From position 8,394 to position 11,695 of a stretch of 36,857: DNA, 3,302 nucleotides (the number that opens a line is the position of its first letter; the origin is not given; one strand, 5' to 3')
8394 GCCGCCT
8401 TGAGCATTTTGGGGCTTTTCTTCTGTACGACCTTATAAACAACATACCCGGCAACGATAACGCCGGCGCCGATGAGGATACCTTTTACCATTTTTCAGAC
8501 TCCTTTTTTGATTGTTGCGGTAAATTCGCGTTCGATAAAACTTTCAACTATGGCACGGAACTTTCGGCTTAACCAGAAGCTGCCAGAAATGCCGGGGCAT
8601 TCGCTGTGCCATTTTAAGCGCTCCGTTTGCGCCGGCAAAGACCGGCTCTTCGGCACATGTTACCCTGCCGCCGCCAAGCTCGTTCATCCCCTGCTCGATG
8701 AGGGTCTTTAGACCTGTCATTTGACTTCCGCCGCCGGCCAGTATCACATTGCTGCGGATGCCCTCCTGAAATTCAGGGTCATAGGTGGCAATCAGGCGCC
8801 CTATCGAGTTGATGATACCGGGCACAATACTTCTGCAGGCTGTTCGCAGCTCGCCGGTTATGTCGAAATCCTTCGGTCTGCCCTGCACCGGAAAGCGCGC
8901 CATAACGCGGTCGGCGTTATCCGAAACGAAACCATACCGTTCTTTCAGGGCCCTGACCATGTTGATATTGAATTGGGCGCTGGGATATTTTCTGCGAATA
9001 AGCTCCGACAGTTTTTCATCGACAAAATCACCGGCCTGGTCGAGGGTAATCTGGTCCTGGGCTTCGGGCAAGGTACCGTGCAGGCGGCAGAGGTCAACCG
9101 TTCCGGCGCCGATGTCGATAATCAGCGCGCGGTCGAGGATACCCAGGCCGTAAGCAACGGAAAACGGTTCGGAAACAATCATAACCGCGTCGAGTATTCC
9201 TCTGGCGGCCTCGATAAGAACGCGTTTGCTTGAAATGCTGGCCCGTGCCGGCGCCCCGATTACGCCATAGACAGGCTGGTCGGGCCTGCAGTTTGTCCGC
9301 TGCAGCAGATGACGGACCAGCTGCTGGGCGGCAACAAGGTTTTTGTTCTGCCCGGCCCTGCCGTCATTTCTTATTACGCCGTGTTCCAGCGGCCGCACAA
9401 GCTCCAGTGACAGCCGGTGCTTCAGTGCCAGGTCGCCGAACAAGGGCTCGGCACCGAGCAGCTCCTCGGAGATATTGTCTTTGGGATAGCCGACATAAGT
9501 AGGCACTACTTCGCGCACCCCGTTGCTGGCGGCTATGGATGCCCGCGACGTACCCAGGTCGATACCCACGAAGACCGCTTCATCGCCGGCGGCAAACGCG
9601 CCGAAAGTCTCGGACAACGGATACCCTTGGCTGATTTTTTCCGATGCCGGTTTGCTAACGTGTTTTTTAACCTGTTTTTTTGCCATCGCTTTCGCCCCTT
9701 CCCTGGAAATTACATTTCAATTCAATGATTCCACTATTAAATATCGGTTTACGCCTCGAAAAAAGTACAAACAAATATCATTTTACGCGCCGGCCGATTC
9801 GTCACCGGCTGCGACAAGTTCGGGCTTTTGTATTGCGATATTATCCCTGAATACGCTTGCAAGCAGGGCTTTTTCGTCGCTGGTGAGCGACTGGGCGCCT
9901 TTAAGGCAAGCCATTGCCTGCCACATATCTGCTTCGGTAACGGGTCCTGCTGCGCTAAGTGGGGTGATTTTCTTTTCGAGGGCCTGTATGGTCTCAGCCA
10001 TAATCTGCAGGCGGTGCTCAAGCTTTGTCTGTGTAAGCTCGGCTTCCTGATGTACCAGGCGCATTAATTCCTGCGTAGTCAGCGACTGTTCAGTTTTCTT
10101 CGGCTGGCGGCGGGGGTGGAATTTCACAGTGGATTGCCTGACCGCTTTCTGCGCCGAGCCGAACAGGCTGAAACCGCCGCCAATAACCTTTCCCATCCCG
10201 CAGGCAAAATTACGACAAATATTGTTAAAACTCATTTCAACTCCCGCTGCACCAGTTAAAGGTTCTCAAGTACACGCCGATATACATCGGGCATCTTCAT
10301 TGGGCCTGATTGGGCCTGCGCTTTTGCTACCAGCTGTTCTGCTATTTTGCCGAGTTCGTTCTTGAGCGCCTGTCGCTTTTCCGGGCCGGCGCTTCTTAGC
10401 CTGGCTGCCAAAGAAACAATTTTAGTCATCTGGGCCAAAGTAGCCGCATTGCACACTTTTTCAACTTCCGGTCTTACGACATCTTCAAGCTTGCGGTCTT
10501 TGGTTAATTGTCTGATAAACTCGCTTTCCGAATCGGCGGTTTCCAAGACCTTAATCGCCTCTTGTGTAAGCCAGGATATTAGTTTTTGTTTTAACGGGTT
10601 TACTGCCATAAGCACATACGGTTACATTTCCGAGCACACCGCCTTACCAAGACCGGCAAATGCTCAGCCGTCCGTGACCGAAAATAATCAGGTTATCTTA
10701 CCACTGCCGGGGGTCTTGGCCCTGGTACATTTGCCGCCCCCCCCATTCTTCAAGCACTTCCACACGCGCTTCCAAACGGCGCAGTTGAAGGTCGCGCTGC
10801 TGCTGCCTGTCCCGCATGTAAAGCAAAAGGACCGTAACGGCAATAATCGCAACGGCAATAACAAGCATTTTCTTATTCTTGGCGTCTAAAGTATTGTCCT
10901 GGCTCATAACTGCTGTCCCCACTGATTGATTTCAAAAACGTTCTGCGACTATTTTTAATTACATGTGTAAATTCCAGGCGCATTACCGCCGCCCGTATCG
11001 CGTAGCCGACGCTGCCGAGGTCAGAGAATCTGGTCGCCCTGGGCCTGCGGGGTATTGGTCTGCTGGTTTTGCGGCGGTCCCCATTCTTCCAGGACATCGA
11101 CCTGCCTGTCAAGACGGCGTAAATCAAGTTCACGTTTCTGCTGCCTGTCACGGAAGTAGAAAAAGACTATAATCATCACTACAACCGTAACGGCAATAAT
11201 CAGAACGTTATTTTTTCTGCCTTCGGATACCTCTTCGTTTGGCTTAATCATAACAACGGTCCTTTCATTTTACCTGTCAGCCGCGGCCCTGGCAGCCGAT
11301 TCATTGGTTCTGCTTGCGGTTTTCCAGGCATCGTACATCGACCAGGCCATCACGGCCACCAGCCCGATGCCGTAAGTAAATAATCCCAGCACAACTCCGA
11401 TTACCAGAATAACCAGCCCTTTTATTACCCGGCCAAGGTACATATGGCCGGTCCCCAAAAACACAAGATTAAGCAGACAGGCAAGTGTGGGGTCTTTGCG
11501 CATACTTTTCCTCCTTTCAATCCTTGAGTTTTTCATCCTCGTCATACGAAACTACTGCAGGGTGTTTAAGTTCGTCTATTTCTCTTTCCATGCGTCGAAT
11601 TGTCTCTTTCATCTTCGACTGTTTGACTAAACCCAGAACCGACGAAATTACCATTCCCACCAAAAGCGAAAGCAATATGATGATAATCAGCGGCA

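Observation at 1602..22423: Compact, divergent magnetosome gene cluster encoded as one co-directional block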

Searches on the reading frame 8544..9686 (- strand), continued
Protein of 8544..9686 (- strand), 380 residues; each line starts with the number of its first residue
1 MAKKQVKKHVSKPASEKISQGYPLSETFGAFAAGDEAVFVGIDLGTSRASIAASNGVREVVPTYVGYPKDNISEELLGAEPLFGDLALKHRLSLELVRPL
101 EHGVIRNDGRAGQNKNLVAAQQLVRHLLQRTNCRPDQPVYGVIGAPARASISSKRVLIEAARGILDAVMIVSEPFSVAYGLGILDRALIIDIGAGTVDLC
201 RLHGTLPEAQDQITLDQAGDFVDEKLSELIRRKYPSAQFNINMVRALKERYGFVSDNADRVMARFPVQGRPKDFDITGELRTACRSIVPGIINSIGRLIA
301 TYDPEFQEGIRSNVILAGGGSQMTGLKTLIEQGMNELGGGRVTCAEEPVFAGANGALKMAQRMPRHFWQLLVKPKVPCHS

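Call 75: search_protein_families(library=ncbifam, proteins=[L013:31-1263:+, L013:1263-2174:+, L013:2257-5190:+, L013:5984-6823:+, L013:11389-11943:+, L013:13273-14538:+, L013:14880-16598:+, L013:16472-17413:+, L013:17423-18799:+, L013:18799-19623:+], max_evalue=0.001)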
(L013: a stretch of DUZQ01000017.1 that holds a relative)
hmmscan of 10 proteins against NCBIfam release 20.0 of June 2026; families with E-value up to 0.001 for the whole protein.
L013:31-1263:+ (410 aa): 15 families
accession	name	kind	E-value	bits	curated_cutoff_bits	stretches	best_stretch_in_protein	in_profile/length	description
TIGR02037.1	degP_htrA_DO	subfamily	1.1e-32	113.5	416.2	1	72-268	235-431/434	Do family serine endopeptidase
NF040960.1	MamE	equivalog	2.9e-20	72.4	800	2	60-159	431-530/659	magnetosome formation protease MamE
NF007526.1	PRK10139.1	equivalog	1.1e-18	67.2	756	1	74-263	269-447/456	serine endoprotease DegQ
NF047968.1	SerProtHtrA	equivalog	7.1e-18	65.1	470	2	73-163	265-356/357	serine protease HtrA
NF041521.1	HhoA_HhoB_HtrA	equivalog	1.3e-16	60.9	450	2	83-168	250-335/335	HhoA/HhoB/HtrA family serine endopeptidase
TIGR02038.1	protease_degS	equivalog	4.5e-16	58.9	422.95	2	74-167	256-349/351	outer membrane-stress sensor serine endopeptidase DegS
NF008189.1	PRK10942.1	equivalog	1.1e-15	57.1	720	1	75-268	292-473/477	serine endoprotease DegP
NF040965.1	MamP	equivalog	4e-12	46.4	300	1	45-163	84-202/290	magnetosome magnetite formation protein MamP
NF008147.1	PRK10898.1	equivalog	9.8e-11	41.4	408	1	73-168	256-351/352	outer membrane-stress sensor serine endopeptidase DegS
NF041199.1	trx7_PDZ_seleno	equivalog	1.4e-10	40.7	300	2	98-163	205-271/390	Trx7/PDZ domain-containing (seleno)protein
NF053637.1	SerProtHtrAspr2045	equivalog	1.7e-10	40.4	650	1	77-166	298-388/394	serine protease HtrA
TIGR00054.1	TIGR00054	equivalog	5.7e-10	38.6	147.55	1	83-156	186-261/421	RIP metalloprotease RseP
NF008046.0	PRK10779.1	equivalog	1.3e-07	31.1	477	1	100-173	226-294/450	sigma E protease regulator RseP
TIGR00225.1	prc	subfamily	8.1e-07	28.4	218.6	0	201-242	57-98/335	C-terminal processing peptidase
TIGR01713.1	typeII_sec_gspC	equivalog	8.1e-06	25.6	101.6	1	99-164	194-259/259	type II secretion system protein GspC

L013:1263-2174:+ (303 aa): 2 families
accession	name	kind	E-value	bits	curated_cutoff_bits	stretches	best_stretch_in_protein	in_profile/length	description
NF008359.0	PRK11148.1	equivalog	6.6e-11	42.2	225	1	100-260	55-222/275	3',5'-cyclic-AMP phosphodiesterase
NF050112.1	PhdiestSpdARhizob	equivalog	1.8e-09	37.7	400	1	168-255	122-210/264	2', 3'cyclic nucleotide phosphodiesterase SpdA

L013:2257-5190:+ (977 aa): 33 families (the best 25 are shown)
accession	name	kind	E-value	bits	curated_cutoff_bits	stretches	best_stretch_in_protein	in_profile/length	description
NF001961.0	PRK00733.3-6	equivalog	5.2e-229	761.9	926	1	320-974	5-670/671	sodium-translocating pyrophosphatase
NF001960.0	PRK00733.3-5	equivalog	1.8e-217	723.9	546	1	322-975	7-668/673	sodium-translocating pyrophosphatase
NF001957.0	PRK00733.3-2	equivalog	1.9e-204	680.9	945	1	323-975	4-649/651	sodium-translocating pyrophosphatase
TIGR01104.1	V_PPase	equivalog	3.7e-199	663.8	651.9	1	322-976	6-692/697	V-type H(+)-translocating pyrophosphatase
NF001959.0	PRK00733.3-4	equivalog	1.3e-193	645.1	975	1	322-975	7-669/674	sodium-translocating pyrophosphatase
NF001955.0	PRK00733.2-4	equivalog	2e-193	644.8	1059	1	318-974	4-700/736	sodium-translocating pyrophosphatase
NF001954.0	PRK00733.2-2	equivalog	1.6e-190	635.3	894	1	322-974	6-717/723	sodium-translocating pyrophosphatase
NF001958.0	PRK00733.3-3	equivalog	8.1e-177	589.6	1055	1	326-975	10-674/680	sodium-translocating pyrophosphatase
NF001951.0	PRK00733.1-2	equivalog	4.2e-173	577.6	859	1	324-975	10-689/691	sodium-translocating pyrophosphatase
NF001953.0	PRK00733.2-1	equivalog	5.8e-173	576.9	783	1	324-974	9-696/697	sodium-translocating pyrophosphatase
NF001956.0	PRK00733.3-1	equivalog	1.2e-162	543.2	1321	1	348-973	40-691/704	sodium-translocating pyrophosphatase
NF001952.0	PRK00733.1-4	equivalog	1.1e-149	499.9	912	1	319-973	18-726/782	sodium-translocating pyrophosphatase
NF001950.0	PRK00733.1-1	equivalog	1.9e-52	178.4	826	1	319-968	55-762/807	sodium-translocating pyrophosphatase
TIGR02037.1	degP_htrA_DO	subfamily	1.2e-29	103.5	416.2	1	89-290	236-432/434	Do family serine endopeptidase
NF041521.1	HhoA_HhoB_HtrA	equivalog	2.7e-16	59.8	450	2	89-175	232-326/335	HhoA/HhoB/HtrA family serine endopeptidase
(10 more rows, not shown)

L013:5984-6823:+ (279 aa): 0 families

L013:11389-11943:+ (184 aa): 0 families

L013:13273-14538:+ (421 aa): 1 family
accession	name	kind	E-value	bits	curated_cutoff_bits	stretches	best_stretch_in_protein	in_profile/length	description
NF051888.1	porinAaxAChlmd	equivalog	4.3e-07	29.3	600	1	149-419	192-438/440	porin AaxA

L013:14880-16598:+ (572 aa): 24 families
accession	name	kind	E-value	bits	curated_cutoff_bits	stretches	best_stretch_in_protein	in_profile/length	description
TIGR00437.1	feoB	equivalog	2.5e-108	363.4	315.65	2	187-542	233-594/594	ferrous iron transport protein B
NF007105.0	PRK09554.1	equivalog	8.7e-62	209.3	683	2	3-162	6-168/772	Fe(2+) transporter permease subunit FeoB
TIGR03594.1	GTPase_EngA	equivalog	2e-17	63.3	306.7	1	2-164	2-163/432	ribosome biogenesis GTPase Der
TIGR00231.1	small_GTP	domain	4.6e-16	59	42.5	1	1-158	4-163/164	GTP-binding protein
NF000908.1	PRK00089.1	equivalog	1.5e-14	54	237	1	4-164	7-170/291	GTPase Era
TIGR00436.1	era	equivalog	1.6e-13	50.6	116.25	1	2-160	2-162/270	GTPase Era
TIGR03918.1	GTP_HydF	equivalog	2.7e-13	49.5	325.55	1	2-167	9-173/392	[FeFe] hydrogenase H-cluster maturation GTPase HydF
NF003661.0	PRK05291.1-3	equivalog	5.9e-13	48.9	380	1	1-166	217-375/448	tRNA uridine-5-carboxymethylaminomethyl(34) synthesis GTPase MnmE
TIGR02729.1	Obg_CgtA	equivalog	1.4e-09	37.5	280.25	1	4-158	161-325/329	Obg family GTPase CgtA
NF002828.0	PRK03003.1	equivalog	1.4e-09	37.1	631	1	2-161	215-383/477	ribosome biogenesis GTPase Der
TIGR00450.1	mnmE_trmE_thdF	equivalog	5e-09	35.8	252.6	1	2-159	211-361/446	tRNA uridine-5-carboxymethylaminomethyl(34) synthesis GTPase MnmE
NF008956.1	PRK12299.1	equivalog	5.1e-09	35.6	300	1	5-158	163-322/327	GTPase ObgE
NF008955.0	PRK12297.1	equivalog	6.9e-08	31.8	406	1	5-162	164-329/429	GTPase ObgE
TIGR03156.1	GTP_HflX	equivalog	2.8e-07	29.8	216.75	1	2-159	191-349/351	GTPase HflX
TIGR03596.1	GTPase_YlqF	equivalog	7e-07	28.9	208.2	1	2-72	120-186/276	ribosome biogenesis GTPase YlqF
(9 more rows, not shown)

L013:16472-17413:+ (313 aa): 5 families
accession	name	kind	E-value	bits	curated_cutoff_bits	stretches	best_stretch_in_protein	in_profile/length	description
NF033616.1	CDF_MamB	equivalog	6.5e-24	84.9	350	1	76-285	5-204/284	magnetosome biogenesis CDF transporter MamB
TIGR01297.1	CDF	superfamily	3.4e-18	65.9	82.35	2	77-126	2-51/285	cation diffusion facilitator family transporter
NF033615.1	CDF_MamM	equivalog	1.2e-12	47.7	350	1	77-286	9-210/290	magnetosome biogenesis CDF transporter MamM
NF033827.1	CDF_efflux_DmeF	equivalog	1.7e-06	27.6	250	0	76-131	15-69/309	CDF family Co(II)/Ni(II) efflux transporter DmeF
NF052602.1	Zn_efflux_Cdf31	equivalog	4.3e-05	23.1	460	1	77-122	7-52/299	CDF family zinc efflux transporter Cdf31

L013:17423-18799:+ (458 aa): 21 families
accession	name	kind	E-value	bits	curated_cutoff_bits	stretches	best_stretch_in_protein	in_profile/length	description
NF046105.1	TransRegNosR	equivalog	1.6e-27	96.1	1000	1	220-450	435-664/680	transcriptional regulator NosR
TIGR02163.1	napH_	subfamily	7e-19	68.3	213.05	1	265-454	67-249/255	NapH/MauN family ferredoxin-type protein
NF007013.0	PRK09477.1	equivalog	4.2e-15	55.6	234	1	264-452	89-270/286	quinol dehydrogenase ferredoxin subunit NapH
TIGR01947.1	rnfG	subfamily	2.5e-12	47.3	102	1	82-169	90-185/187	RnfABCDGE type electron transport complex subunit G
NF041840.1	rnfG_Methano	equivalog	1.2e-09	38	230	1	57-172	77-187/189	Rnf electron transport complex subunit RnfG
NF045876.1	RnfG_DVU2794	exception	6e-08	32.4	205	1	82-168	91-178/190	RnfABCDGE type electron transport complex subunit G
NF040770.1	hetero_SS_HdrA2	exception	2.2e-07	29.4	1100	1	399-454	568-621/777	CoB-CoM heterodisulfide reductase HdrA2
NF002519.0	PRK01908.1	equivalog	3.4e-07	30.1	178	1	84-171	100-194/209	electron transport complex subunit RsxG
NF043039.1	HgcAB_like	equivalog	2.8e-06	27.2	285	1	278-454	179-347/350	HgcAB-like fusion protein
NF004541.0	PRK05888.2-2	equivalog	7.7e-06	25.8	217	1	400-455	53-110/168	NADH-quinone oxidoreductase subunit NuoI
NF006221.0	PRK08348.1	subfamily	1.1e-05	25.1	124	1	405-454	41-90/136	NADH-plastoquinone oxidoreductase subunit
NF058577.1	FdxA_fam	equivalog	1.5e-05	25.1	65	1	407-454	6-51/52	4Fe-4S ferredoxin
NF038196.1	ferrodoxin_EFR1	subfamily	2.5e-05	24.5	75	1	407-454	183-227/242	EFR1 family ferrodoxin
NF043069.1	T4HPD_activ_SAM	equivalog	5.9e-05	22.6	425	1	403-456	46-97/299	trans-4-hydroxy-L-proline dehydratase activase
NF045874.1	Vhu_polyferre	exception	8.8e-05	21.4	600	1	407-453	127-171/381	F420-non-reducing hydrogenase associated-polyferredoxin VhuB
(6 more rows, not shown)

L013:18799-19623:+ (274 aa): 23 families
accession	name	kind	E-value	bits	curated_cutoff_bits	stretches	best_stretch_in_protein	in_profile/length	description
TIGR02037.1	degP_htrA_DO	subfamily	1.9e-33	116.1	416.2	2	171-268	236-330/434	Do family serine endopeptidase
NF047968.1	SerProtHtrA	equivalog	5.2e-20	72.1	470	2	173-265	267-357/357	serine protease HtrA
TIGR02038.1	protease_degS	equivalog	6.3e-20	71.6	422.95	2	187-268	268-349/351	outer membrane-stress sensor serine endopeptidase DegS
NF041521.1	HhoA_HhoB_HtrA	equivalog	1.6e-19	70.4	450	2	173-265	234-331/335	HhoA/HhoB/HtrA family serine endopeptidase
NF008147.1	PRK10898.1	equivalog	1.8e-19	70.1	408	2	190-267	272-349/352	outer membrane-stress sensor serine endopeptidase DegS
NF007526.1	PRK10139.1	equivalog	1e-18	67.3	756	2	173-268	270-362/456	serine endoprotease DegQ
NF040960.1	MamE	equivalog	3.5e-16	58.9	800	2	193-261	463-531/659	magnetosome formation protease MamE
NF041199.1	trx7_PDZ_seleno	equivalog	5.3e-15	55.2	300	1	84-263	199-388/390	Trx7/PDZ domain-containing (seleno)protein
NF008189.1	PRK10942.1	equivalog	7.6e-15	54.3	720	1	67-235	292-450/477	serine endoprotease DegP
NF050055.1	SerProtHtrAMycob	equivalog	8.3e-11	41.5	800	1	195-268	428-501/502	serine protease HtrA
TIGR00225.1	prc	subfamily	1.8e-10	40.4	218.6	1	196-270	61-136/335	C-terminal processing peptidase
NF045588.1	Cterm_S41_CtpA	exception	1.3e-08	34.2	625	1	195-272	122-200/401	carboxyl-terminal processing protease CtpA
TIGR00054.1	TIGR00054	equivalog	1.8e-08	33.7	147.55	1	89-265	128-269/421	RIP metalloprotease RseP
NF052377.1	lmo1851_S41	exception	3.5e-08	32.6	725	1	195-273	116-195/468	lmo1851 family serine protease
NF053637.1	SerProtHtrAspr2045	equivalog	3.8e-08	32.7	650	1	169-267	289-388/394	serine protease HtrA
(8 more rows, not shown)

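Call 85: search_solved_structures(query=window:8544-9686:-, max_evalue=0.001)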
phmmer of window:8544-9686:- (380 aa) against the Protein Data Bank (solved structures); distinct sequences matched with E-value up to 0.001: 19.
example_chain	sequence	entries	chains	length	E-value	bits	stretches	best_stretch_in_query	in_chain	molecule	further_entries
5ljw_A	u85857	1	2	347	8.9e-80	271.7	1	36-371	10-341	Actin-like ATPase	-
5jyg_A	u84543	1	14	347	1.7e-79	270.8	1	36-371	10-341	Actin-like ATPase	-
5ljv_A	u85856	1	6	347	2.3e-79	270.3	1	36-371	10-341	Actin-like ATPase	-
8r2n_A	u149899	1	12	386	1.5e-43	152.6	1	35-372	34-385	Actin/actin family protein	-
1jce_A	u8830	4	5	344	1.5e-12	50.5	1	40-358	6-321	ROD SHAPE-DETERMINING PROTEIN MREB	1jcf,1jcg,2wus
8azg_M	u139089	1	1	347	7.4e-11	45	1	40-334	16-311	Cell shape-determining protein MreB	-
7zpt_M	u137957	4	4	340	8.9e-11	44.7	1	40-334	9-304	Cell shape-determining protein MreB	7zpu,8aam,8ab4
7bvy_A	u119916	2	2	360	3.4e-09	39.5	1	38-323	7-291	Cell shape determining protein MreB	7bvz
7e1c_A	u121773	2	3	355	9.8e-08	34.7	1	38-332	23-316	Cell shape-determining protein MreB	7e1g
9wc4_A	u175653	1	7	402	0.0001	24.8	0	38-257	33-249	HC1 actin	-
6i4k_A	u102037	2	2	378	0.00019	23.9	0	36-263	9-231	Actin-1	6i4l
4cbu_A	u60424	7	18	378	0.00029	23.3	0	36-262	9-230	Actin-1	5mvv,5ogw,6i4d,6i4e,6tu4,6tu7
6i4f_A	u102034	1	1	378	0.00033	23.1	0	36-262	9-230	Actin-1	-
4cbw_A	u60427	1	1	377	0.00036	23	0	33-262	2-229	ACTIN, ALPHA SKELETAL MUSCLE, ACTIN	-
5nbn_E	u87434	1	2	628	0.00037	22.9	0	165-240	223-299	Actin-like protein ARP8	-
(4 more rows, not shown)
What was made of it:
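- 8544..9686 (-): mamK (380 aa actin-like filament protein). PDB MamK entries 5LJW/5JYG/5LJV score 271 bits against 50 for MreB (call 85).
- On Magnetosome gene cluster (core mam set): PDB MamK scores 271 bits against 50 for MreB (call 85).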

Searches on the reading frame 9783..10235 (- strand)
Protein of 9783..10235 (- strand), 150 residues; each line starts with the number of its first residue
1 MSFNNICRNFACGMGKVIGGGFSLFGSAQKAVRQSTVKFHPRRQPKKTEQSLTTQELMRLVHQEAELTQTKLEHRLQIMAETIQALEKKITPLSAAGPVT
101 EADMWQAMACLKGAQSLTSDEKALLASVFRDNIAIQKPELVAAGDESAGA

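Call 5: search_protein_families(library=pfam, proteins=[window:9783-10235:-], max_evalue=0.01)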
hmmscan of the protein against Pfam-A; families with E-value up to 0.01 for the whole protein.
window:9783-10235:- (150 aa): 0 families

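Call 8: search_protein_families(library=ncbifam, proteins=[window:9783-10235:-], max_evalue=0.01)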
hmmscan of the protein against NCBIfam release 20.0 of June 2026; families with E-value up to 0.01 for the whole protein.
window:9783-10235:- (150 aa): 0 families

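Call 33: find_homologous_proteins(query=window:9783-10235:-)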
Query window:9783-10235:- (150 aa): 22 proteins with E <= 0.001 among 52 candidates.
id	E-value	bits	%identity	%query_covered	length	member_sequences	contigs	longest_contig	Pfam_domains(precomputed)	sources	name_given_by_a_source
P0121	5.2e-91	320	100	100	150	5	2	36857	-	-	-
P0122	5.7e-72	258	84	99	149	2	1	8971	-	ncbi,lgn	-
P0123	8.4e-45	171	57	97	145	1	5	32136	-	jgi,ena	-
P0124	1.5e-43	167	57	95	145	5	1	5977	-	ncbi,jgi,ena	ncbi:hypothetical protein ES703_31137 [subsurface metagenome]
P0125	3.0e-43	166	57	96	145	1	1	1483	-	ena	-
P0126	7.9e-43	164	57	98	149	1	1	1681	-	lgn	-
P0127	3.7e-42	162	57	97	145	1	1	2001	-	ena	-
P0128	4.0e-42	162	57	97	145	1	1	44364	-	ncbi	ncbi:MAG: hypothetical protein ACYSW7_00105 [Planctomycetota bacterium]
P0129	5.1e-42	162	57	97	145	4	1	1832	-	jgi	jgi:hypothetical protein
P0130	7.4e-42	161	55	95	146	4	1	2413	-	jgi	-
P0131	2.8e-41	159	55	97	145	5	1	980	-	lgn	-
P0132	2.0e-39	153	52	97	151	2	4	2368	-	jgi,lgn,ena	jgi:hypothetical protein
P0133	8.7e-39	151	54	97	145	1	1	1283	-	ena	-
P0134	2.7e-38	149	53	93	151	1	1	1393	-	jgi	jgi:hypothetical protein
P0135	1.2e-35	141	54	98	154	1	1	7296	-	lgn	-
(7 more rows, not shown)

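Call 103: predict_structure(alignment_id=A7)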
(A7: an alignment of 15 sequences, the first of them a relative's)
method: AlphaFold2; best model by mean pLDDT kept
length: 150 residues; sequences in the alignment: 15
mean_pLDDT: 56.6   pTM: 0.37
mean pLDDT of the five models: 56.6, 55.9, 51.1, 51.0, 50.8
residues with pLDDT >= 90: 0; 70-90: 51; 50-70: 39; < 50: 60
segments of 3 or more residues with pLDDT < 50: 1-52, 144-150
pLDDT, mean of each block of 10 residues (from residue 1): 41 35 35 33 38 51 58 75 76 69 78 74 75 68 44
secondary structure, 60 per line:
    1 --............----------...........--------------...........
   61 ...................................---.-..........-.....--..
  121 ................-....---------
elements in order: H3-14 H25-35 H50-95 H101-110 H112-116 H119-136
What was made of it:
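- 9783..10235 (-): man1-like gene (150 aa), directly upstream of mamK. The AlphaFold model has low confidence and shows a long helix plus a small helical domain (call 103).
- Tried and rejected: The AlphaFold2 model of the Man1-like protein was too uncertain for a fold search (mean pLDDT 56.6; call 103).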

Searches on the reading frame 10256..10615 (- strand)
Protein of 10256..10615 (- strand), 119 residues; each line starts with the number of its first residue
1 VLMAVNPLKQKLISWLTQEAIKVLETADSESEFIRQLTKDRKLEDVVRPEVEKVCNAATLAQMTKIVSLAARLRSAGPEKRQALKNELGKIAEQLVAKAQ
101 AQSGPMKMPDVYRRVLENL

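Call 5: search_protein_families(library=pfam, proteins=[window:10256-10615:-], max_evalue=0.01)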
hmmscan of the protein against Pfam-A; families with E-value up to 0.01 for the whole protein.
window:10256-10615:- (119 aa): 0 families

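Call 8: search_protein_families(library=ncbifam, proteins=[window:10256-10615:-], max_evalue=0.01)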
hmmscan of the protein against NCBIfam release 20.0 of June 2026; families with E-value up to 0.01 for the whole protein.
window:10256-10615:- (119 aa): 0 families
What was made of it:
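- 10256..10615 (-): 119-aa soluble helical protein, unknown function, specific to the lineage. It has no Pfam or NCBIfam hit (calls 5, 8).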

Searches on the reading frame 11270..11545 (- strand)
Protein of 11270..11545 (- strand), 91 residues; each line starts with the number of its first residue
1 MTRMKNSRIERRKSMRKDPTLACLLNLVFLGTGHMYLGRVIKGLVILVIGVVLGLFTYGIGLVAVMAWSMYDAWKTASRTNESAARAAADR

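Call 5: search_protein_families(library=pfam, proteins=[window:11270-11545:-], max_evalue=0.01)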
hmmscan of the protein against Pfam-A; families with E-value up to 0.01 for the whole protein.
window:11270-11545:- (91 aa): 2 families
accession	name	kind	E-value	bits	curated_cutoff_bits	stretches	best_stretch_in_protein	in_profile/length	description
PF20382.3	DUF6677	-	2.8e-05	25.1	24.3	1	21-63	1-41/116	Family of unknown function (DUF6677)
PF05154.21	TM2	-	0.0069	17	27.9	0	15-58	1-44/51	TM2 domain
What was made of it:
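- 11270..11545 (-): 91-aa membrane protein (DUF6677/TM2-like), function unknown. DUF6677 scores 25 bits (call 5).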

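Call 8: search_protein_families(library=ncbifam, proteins=[window:11270-11545:-], max_evalue=0.01)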
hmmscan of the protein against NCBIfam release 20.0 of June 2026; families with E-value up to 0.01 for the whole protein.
window:11270-11545:- (91 aa): 0 families
